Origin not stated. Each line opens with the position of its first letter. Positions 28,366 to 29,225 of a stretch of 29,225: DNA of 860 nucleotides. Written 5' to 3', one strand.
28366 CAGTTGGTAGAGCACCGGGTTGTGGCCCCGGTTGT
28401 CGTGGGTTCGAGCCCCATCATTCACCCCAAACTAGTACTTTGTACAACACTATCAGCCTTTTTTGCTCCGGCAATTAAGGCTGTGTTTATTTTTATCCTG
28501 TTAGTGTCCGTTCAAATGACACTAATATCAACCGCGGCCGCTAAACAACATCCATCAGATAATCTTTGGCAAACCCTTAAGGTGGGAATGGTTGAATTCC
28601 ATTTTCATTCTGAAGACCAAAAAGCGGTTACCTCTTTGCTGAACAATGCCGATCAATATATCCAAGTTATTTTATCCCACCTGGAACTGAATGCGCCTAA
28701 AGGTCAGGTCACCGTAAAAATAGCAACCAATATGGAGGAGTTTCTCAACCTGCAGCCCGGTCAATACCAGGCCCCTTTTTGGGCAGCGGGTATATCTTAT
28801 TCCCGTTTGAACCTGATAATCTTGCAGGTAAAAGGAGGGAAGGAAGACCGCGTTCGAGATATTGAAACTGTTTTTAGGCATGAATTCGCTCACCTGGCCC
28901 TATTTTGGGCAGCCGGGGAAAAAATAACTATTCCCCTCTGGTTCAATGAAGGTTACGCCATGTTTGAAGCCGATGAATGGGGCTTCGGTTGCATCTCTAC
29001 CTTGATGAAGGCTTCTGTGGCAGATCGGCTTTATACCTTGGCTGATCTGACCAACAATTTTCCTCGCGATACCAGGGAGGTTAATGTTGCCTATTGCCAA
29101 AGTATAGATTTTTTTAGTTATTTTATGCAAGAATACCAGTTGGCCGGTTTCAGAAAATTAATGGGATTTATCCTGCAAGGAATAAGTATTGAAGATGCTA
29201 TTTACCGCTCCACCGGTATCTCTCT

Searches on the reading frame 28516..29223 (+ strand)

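Call 84: search_protein_families(library=pfam, proteins=[window:28516-29223:+], max_evalue=0.01)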
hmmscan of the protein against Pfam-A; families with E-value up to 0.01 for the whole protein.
seq(236 aa): 1 family
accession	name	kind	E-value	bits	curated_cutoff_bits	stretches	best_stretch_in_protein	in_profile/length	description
PF13485.12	Peptidase_MA_2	-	2.7e-13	50.6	32.4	1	78-232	31-183/201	Peptidase MA superfamily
